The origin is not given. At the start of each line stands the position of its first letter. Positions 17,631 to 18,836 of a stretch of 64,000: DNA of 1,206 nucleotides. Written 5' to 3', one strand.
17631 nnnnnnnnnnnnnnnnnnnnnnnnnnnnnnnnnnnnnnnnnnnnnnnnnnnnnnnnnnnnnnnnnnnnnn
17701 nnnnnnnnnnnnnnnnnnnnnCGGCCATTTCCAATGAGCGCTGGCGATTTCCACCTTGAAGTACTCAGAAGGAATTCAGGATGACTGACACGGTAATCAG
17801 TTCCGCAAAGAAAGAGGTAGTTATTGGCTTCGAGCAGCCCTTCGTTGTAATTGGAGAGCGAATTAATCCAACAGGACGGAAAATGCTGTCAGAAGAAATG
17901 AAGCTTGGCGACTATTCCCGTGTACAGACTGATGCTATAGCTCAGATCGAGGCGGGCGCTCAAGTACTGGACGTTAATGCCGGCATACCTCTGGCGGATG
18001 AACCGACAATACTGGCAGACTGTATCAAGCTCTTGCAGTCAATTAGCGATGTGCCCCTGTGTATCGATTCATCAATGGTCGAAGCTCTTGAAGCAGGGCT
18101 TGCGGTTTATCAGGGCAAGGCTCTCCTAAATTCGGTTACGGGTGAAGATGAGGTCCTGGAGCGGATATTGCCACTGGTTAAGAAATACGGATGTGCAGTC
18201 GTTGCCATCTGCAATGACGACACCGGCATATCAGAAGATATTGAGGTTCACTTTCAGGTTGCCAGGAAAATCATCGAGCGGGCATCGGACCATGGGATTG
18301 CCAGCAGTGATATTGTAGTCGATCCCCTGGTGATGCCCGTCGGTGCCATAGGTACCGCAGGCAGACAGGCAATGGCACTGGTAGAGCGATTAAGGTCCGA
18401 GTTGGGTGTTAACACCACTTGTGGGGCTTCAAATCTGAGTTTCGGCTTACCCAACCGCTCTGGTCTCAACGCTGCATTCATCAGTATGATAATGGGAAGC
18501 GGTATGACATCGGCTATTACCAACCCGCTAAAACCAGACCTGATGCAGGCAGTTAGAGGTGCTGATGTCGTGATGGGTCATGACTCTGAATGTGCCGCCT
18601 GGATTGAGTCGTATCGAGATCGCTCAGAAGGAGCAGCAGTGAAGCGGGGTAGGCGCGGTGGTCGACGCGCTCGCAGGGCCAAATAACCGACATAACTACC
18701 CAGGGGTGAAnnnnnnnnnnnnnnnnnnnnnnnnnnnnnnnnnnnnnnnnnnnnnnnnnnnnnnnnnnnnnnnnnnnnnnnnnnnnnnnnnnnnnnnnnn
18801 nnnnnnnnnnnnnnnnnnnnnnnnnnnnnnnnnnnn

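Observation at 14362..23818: Poly-Arg tails on every catalytic partner versus an acidic head on the corrinoid shuttle protein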

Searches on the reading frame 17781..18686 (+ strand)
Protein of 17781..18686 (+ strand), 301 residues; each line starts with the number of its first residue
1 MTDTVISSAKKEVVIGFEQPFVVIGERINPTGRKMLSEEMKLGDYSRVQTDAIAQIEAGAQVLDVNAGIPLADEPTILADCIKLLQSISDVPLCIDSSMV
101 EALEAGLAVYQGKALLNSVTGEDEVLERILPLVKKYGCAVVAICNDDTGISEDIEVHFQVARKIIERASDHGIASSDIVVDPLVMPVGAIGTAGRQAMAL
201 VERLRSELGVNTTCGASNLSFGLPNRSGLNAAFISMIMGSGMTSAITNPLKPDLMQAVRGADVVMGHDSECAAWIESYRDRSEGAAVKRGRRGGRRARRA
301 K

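Call 3: search_protein_families(library=pfam, proteins=[window:17781-18686:+])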
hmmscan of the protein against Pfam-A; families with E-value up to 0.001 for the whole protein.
window:17781-18686:+ (301 aa): 2 families
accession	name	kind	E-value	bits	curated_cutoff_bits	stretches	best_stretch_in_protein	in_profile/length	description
PF00809.28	Pterin_bind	-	3e-28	99.6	25.5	1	25-247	1-243/244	Pterin binding enzyme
PF03599.22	CdhD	-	2.2e-07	30.4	24.8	1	72-189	79-183/387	CO dehydrogenase/acetyl-CoA synthase delta subunit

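Call 36: search_solved_structures(query=window:17781-18686:+, show_alignments=0)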
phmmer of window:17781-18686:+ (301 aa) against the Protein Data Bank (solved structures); distinct sequences matched with E-value up to 0.001: 17.
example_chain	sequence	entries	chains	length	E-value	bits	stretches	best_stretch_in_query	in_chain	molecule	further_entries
1q7m_A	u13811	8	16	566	2.2e-44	155.4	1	15-265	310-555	5-methyltetrahydrofolate S-homocysteine methyltransferase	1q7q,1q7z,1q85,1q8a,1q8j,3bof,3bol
4o0q_A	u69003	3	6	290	3.6e-39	138.3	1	21-284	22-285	Dihydropteroate synthase DHPS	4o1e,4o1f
2yck_X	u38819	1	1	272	1.9e-38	136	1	20-280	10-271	5-METHYLTETRAHYDROFOLATE CORRINOID/IRON SULFUR PROTEIN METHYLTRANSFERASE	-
2yci_X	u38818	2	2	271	1.9e-38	135.9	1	20-280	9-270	5-METHYLTETRAHYDROFOLATE CORRINOID/IRON SULFUR PROTEIN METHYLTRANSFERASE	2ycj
1f6y_A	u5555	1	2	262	1.8e-35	126.2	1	22-280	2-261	5-METHYLTETRAHYDROFOLATE CORRINOID/IRON SULFUR PROTEIN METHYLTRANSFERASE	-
2e7f_A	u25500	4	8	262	4.7e-35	124.8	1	22-280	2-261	5-methyltetrahydrofolate corrinoid/iron sulfur protein methyltransferase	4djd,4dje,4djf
2ogy_A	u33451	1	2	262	6.2e-34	121.1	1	22-280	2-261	5-methyltetrahydrofolate corrinoid/iron sulfur protein methyltransferase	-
5von_A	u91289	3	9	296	6e-27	98.2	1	13-248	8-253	5-methyltetrahydrofolate homocysteine S-methyltransferase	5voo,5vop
9cbp_A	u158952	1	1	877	3e-26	95.9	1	12-248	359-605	Methionine synthase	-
9cbr_A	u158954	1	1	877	3e-26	95.9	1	12-248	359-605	Methionine synthase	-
8g3h_A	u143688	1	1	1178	3.3e-26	95.8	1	11-248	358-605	Methionine synthase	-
9cbo_A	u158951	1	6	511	6.3e-26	94.9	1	21-248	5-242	Methionine synthase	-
9cbq_A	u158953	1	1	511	6.4e-26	94.9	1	21-248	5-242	Methionine synthase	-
8ssc_A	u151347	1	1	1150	6.4e-26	94.9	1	12-248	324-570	Methionine synthase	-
4ccz_A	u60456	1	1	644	9.2e-26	94.3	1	15-248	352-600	METHIONINE SYNTHASE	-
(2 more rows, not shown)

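Call 49: search_protein_families(library=ncbifam, proteins=[window:17781-18686:+], max_evalue=0.00001)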
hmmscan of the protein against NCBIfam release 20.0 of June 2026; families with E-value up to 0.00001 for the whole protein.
window:17781-18686:+ (301 aa): 6 families
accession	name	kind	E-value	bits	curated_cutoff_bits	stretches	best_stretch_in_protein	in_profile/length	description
NF005719.0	PRK07535.1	domain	4.1e-105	350.7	259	1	21-283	1-263/268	methyltetrahydrofolate:corrinoid/iron-sulfur protein methyltransferase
TIGR02082.1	metH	equivalog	1.1e-42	145.9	1010.85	1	4-258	326-595/1182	methionine synthase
NF040758.1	CODH_ACS_meth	exception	1.6e-42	145.7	370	1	21-268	4-252/261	carbon monoxide dehydrogenase/acetyl-CoA synthase methytransferase subunit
NF007024.0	PRK09490.1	equivalog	1.5e-29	102.5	1497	1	9-249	348-603/1234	methionine synthase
TIGR01496.1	DHPS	equivalog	3.6e-06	26.8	162.6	1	41-183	18-173/258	dihydropteroate synthase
TIGR00284.1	TIGR00284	hypoth_equivalog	4.6e-06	25.4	256.65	0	46-187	165-292/497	dihydropteroate synthase-like protein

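Call 60: find_homologous_proteins(query=window:17781-18686:+, max_evalue=1e-10)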
Query window:17781-18686:+ (301 aa): 8000 proteins with E <= 1e-10 among 8000 candidates; the best 120 are listed.
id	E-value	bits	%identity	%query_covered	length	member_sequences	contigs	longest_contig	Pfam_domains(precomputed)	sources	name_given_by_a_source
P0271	1.5e-173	594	91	96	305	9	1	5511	PF00809.29,PF03599.23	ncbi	-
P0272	8.1e-167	572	100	89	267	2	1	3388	PF00809.29,PF03599.23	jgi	jgi:5-methyltetrahydrofolate--homocysteine methyltransferase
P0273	1.9e-153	528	80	95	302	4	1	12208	PF00809.29,PF03599.23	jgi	-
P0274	5.9e-153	526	84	93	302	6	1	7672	PF00809.29,PF03599.23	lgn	-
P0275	1.1e-151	522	79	95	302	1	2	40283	PF00809.29,PF03599.23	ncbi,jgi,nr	ncbi:MAG: dihydropteroate synthase [Gammaproteobacteria bacterium]|nr:dihydropteroate synthase [Gamm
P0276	1.6e-151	522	79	95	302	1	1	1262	PF00809.29,PF03599.23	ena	-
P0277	1.6e-151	522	79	95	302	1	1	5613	PF00809.29,PF03599.23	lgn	-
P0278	1.9e-151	521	84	93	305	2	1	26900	PF00809.29,PF03599.23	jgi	-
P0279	1.0e-150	519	80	93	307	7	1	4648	PF00809.29,PF03599.23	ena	-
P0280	1.2e-150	519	81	94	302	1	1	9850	PF00809.29,PF03599.23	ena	-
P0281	6.7e-150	516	79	94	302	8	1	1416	PF00809.29,PF03599.23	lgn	-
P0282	7.2e-150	516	80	94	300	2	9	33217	PF00809.29,PF03599.23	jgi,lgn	-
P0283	8.6e-150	516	82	93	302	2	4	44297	PF00809.29,PF03599.23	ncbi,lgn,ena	-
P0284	1.3e-149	515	78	95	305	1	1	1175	PF00809.29,PF03599.23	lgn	-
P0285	1.4e-149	515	80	95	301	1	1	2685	PF00809.29,PF03599.23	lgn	-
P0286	1.6e-149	515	77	95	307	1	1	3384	PF00809.29,PF03599.23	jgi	-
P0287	2.0e-149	515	80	93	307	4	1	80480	PF00809.29,PF03599.23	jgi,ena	-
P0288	3.2e-149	514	83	93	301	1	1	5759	PF00809.29,PF03599.23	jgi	-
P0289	5.2e-149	513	81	93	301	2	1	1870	PF00809.29,PF03599.23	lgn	-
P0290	5.3e-149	513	80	93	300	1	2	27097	PF00809.29,PF03599.23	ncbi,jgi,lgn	-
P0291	5.7e-149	513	77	95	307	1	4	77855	PF00809.29,PF03599.23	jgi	jgi:5-methyltetrahydrofolate--homocysteine methyltransferase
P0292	6.3e-149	513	81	93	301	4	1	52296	PF00809.29,PF03599.23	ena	-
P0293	6.5e-149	513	79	93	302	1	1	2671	PF00809.29,PF03599.23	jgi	-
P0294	6.8e-149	513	80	93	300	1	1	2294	PF00809.29,PF03599.23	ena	-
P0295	8.2e-149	513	79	95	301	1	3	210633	PF00809.29,PF03599.23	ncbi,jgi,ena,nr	ncbi:MAG: dihydropteroate synthase [Gammaproteobacteria bacterium]|nr:dihydropteroate synthase [Gamm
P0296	8.8e-149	513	79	93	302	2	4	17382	PF00809.29,PF03599.23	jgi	-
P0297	9.1e-149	513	80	93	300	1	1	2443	PF00809.29,PF03599.23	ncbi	-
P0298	9.4e-149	513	80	93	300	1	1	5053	PF00809.29,PF03599.23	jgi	-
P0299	9.7e-149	513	81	93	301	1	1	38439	PF00809.29,PF03599.23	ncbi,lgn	-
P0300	1.0e-148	512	80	93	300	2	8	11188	PF00809.29,PF03599.23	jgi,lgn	-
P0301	1.4e-148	512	79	93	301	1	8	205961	PF00809.29,PF03599.23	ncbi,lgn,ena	ncbi:MAG TPA: methyltetrahydrofolate cobalamin methyltransferase [Woeseiaceae bacterium]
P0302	1.6e-148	512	80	93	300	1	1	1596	PF00809.29,PF03599.23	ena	-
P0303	1.6e-148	512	80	93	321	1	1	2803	PF00809.29,PF03599.23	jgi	jgi:5-methyltetrahydrofolate--homocysteine methyltransferase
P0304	1.7e-148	512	79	94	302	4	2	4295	PF00809.29,PF03599.23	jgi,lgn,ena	jgi:5-methyltetrahydrofolate--homocysteine methyltransferase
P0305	1.9e-148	512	79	93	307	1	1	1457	PF00809.29,PF03599.23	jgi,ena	-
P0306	2.0e-148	511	79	95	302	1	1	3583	PF00809.29,PF03599.23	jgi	jgi:5-methyltetrahydrofolate--homocysteine methyltransferase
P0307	2.2e-148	511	80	93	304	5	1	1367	PF00809.29,PF03599.23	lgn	-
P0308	2.3e-148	511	80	93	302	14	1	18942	PF00809.29,PF03599.23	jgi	jgi:5-methyltetrahydrofolate--homocysteine methyltransferase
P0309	3.2e-148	511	81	93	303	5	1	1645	PF00809.29,PF03599.23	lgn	-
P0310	3.3e-148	511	79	93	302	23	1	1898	PF00809.29,PF03599.23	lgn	-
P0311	3.4e-148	511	79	95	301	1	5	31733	PF00809.29,PF03599.23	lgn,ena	-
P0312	4.3e-148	510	79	93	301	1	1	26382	PF00809.29,PF03599.23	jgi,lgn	jgi:5-methyltetrahydrofolate--homocysteine methyltransferase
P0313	4.4e-148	510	79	93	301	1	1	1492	PF00809.29,PF03599.23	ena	-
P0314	6.5e-148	510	79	93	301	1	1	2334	PF00809.29,PF03599.23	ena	-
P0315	6.6e-148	510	77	99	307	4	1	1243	PF00809.29,PF03599.23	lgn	-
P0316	7.6e-148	510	79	93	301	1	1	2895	PF00809.29,PF03599.23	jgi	-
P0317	9.1e-148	509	79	93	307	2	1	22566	PF00809.29,PF03599.23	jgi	jgi:5-methyltetrahydrofolate--homocysteine methyltransferase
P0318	9.8e-148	509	79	93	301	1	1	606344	PF00809.29,PF03599.23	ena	-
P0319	1.1e-147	509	79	93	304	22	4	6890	PF00809.29,PF03599.23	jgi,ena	-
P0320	1.2e-147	509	79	93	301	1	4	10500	PF00809.29,PF03599.23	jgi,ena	jgi:5-methyltetrahydrofolate--homocysteine methyltransferase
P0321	1.2e-147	509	79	93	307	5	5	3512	PF00809.29,PF03599.23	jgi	jgi:5-methyltetrahydrofolate--homocysteine methyltransferase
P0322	1.3e-147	509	76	94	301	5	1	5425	PF00809.29,PF03599.23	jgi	-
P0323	1.4e-147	509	79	93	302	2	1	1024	PF00809.29,PF03599.23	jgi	-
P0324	2.5e-147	508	80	93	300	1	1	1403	PF00809.29,PF03599.23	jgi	-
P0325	2.9e-147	508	78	95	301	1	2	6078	PF00809.29,PF03599.23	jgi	-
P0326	3.3e-147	508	80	93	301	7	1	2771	PF00809.29,PF03599.23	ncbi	-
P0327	3.4e-147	507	78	93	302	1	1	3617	PF00809.29,PF03599.23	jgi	jgi:5-methyltetrahydrofolate--homocysteine methyltransferase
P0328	3.6e-147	507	78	93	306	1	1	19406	PF00809.29,PF03599.23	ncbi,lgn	-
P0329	3.8e-147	507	77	94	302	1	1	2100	PF00809.29,PF03599.23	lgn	-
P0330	4.4e-147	507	79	93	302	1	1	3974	PF00809.29,PF03599.23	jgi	-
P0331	4.9e-147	507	79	93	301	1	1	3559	PF00809.29,PF03599.23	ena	-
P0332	5.6e-147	507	78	94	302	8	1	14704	PF00809.29,PF03599.23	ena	-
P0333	6.3e-147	507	79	93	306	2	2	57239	PF00809.29,PF03599.23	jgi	-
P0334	6.3e-147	507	78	93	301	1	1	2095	PF00809.29,PF03599.23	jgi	-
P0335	6.8e-147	506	79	93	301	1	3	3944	PF00809.29,PF03599.23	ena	-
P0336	7.0e-147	506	79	94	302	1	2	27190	PF00809.29,PF03599.23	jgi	jgi:5-methyltetrahydrofolate--homocysteine methyltransferase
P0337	8.7e-147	506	78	93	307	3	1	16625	PF00809.29,PF03599.23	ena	-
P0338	8.9e-147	506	78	93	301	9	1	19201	PF00809.29,PF03599.23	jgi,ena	jgi:5-methyltetrahydrofolate--homocysteine methyltransferase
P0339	9.0e-147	506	78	93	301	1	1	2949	PF00809.29,PF03599.23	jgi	jgi:5-methyltetrahydrofolate--homocysteine methyltransferase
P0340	1.0e-146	506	78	95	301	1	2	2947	PF00809.29,PF03599.23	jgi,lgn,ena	-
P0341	1.3e-146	506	78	94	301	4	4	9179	PF00809.29,PF03599.23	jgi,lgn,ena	-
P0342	1.6e-146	505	77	95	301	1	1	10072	PF00809.29,PF03599.23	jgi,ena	-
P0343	1.7e-146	505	79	93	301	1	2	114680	PF00809.29,PF03599.23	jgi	-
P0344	1.7e-146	505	80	95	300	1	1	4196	PF00809.29,PF03599.23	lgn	-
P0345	1.7e-146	505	78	94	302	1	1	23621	PF00809.29,PF03599.23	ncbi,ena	-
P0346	1.9e-146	505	76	94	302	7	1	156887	PF00809.29,PF03599.23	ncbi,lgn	-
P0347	2.1e-146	505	78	94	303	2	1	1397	PF00809.29,PF03599.23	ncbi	-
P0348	2.3e-146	505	79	94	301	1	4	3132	PF00809.29,PF03599.23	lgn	-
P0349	2.4e-146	505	79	93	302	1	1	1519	PF00809.29,PF03599.23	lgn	-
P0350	3.3e-146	504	78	93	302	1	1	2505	PF00809.29,PF03599.23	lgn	-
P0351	3.3e-146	504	79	93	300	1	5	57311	PF00809.29,PF03599.23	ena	-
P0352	3.4e-146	504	79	93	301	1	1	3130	PF00809.29,PF03599.23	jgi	jgi:5-methyltetrahydrofolate--homocysteine methyltransferase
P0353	5.2e-146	504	78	94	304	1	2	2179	PF00809.29,PF03599.23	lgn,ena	-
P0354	7.0e-146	503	80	93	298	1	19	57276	PF00809.29,PF03599.23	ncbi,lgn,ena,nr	ncbi:MAG: dihydropteroate synthase [Proteobacteria bacterium]|nr:dihydropteroate synthase [Pseudomon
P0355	7.3e-146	503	79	93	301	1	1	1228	PF00809.29,PF03599.23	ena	-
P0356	7.5e-146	503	78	93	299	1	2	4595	PF00809.29,PF03599.23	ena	-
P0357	8.4e-146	503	78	95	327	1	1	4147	PF00809.29,PF03599.23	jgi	-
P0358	8.7e-146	503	77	93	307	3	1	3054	PF00809.29,PF03599.23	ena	-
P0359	1.0e-145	503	78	94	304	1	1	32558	PF00809.29,PF03599.23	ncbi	-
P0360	1.2e-145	502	79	94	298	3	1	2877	PF00809.29,PF03599.23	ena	-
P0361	1.3e-145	502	79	93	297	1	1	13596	PF00809.29,PF03599.23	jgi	jgi:5-methyltetrahydrofolate--homocysteine methyltransferase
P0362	1.5e-145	502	79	93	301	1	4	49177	PF00809.29,PF03599.23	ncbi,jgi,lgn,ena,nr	ncbi:MAG: methyltetrahydrofolate cobalamin methyltransferase [Gammaproteobacteria bacterium]|nr:meth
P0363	1.6e-145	502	78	93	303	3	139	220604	PF00809.29,PF03599.23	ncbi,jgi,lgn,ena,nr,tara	ncbi:MAG TPA: methyltetrahydrofolate cobalamin methyltransferase [Pseudomonadales bacterium]|jgi:5-m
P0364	1.6e-145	502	77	94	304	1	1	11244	PF00809.29,PF03599.23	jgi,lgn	jgi:5-methyltetrahydrofolate--homocysteine methyltransferase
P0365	1.6e-145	502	79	94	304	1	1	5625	PF00809.29,PF03599.23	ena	-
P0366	1.7e-145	502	80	93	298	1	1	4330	PF00809.29,PF03599.23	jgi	jgi:5-methyltetrahydrofolate--homocysteine methyltransferase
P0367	1.8e-145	502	79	93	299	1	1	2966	PF00809.29,PF03599.23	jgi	-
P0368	1.9e-145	502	80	94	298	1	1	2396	PF00809.29,PF03599.23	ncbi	-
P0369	1.9e-145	502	80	93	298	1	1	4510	PF00809.29,PF03599.23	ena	-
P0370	2.4e-145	501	77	93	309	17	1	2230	PF00809.29,PF03599.23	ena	-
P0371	2.6e-145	501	79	93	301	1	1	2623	PF00809.29,PF03599.23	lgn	-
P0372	2.9e-145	501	79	94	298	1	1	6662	PF00809.29,PF03599.23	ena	-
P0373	3.0e-145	501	78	93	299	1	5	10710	PF00809.29,PF03599.23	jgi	jgi:5-methyltetrahydrofolate--homocysteine methyltransferase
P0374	3.0e-145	501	80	93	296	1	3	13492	PF00809.29,PF03599.23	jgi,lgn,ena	-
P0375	3.1e-145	501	78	93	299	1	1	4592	PF00809.29,PF03599.23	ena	-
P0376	3.2e-145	501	77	94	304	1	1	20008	PF00809.29,PF03599.23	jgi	jgi:5-methyltetrahydrofolate--homocysteine methyltransferase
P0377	4.1e-145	501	78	93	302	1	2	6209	PF00809.29,PF03599.23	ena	-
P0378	4.1e-145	501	80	93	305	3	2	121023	PF00809.29,PF03599.23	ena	-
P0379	4.6e-145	501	78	94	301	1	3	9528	PF00809.29,PF03599.23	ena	-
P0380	4.6e-145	500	78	93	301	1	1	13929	PF00809.29,PF03599.23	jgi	jgi:5-methyltetrahydrofolate--homocysteine methyltransferase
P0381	6.7e-145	500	78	93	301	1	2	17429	PF00809.29,PF03599.23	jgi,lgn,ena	-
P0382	9.1e-145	500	78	93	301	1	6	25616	PF00809.29,PF03599.23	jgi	jgi:5-methyltetrahydrofolate--homocysteine methyltransferase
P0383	1.1e-144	499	78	93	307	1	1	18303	PF00809.29,PF03599.23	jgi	jgi:5-methyltetrahydrofolate--homocysteine methyltransferase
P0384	1.2e-144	499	77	99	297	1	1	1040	PF00809.29,PF03599.23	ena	-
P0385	1.3e-144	499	78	93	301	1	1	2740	PF00809.29,PF03599.23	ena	-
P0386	1.6e-144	499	78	93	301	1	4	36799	PF00809.29,PF03599.23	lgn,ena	-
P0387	2.3e-144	498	78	93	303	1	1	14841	PF00809.29,PF03599.23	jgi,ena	-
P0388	2.9e-144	498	77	95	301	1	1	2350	PF00809.29,PF03599.23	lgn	-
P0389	3.1e-144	498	78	93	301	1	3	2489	PF00809.29,PF03599.23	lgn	-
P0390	3.2e-144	498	78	93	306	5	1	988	PF00809.29,PF03599.23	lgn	-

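Call 67: predict_structure(alignment_id=A4)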
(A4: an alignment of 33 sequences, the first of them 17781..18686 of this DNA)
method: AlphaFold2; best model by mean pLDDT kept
length: 301 residues; sequences in the alignment: 33
mean_pLDDT: 74.4   pTM: 0.76
mean pLDDT of the five models: 74.4, 61.6, 61.1, 59.9, 59.8
residues with pLDDT >= 90: 70; 70-90: 119; 50-70: 74; < 50: 38
segments of 3 or more residues with pLDDT < 50: 186-191, 217-225, 280-301
pLDDT, mean of each block of 10 residues (from residue 1): 88 82 70 76 88 84 75 86 93 88 94 87 86 93 70 80 91 90 57 68 85 63 48 68 70 68 59 58 36 37 41
secondary structure, 60 per line:
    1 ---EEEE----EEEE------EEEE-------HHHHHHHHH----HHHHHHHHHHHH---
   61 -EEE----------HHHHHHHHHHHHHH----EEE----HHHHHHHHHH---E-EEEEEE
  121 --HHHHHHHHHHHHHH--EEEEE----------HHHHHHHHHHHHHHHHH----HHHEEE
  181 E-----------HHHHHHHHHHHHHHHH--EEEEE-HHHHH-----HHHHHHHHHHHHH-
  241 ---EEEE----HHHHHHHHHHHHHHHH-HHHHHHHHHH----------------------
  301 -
elements in order: E4-7 E12-15 E22-25 H33-41 H46-57 E62-64 H75-88 E93-95 H100-109 E115-120 H123-136 E139-143 H154-170 E178-181 H193-208 E211-215 H217-221 H227-239 E244-247 H252-267 H269-278
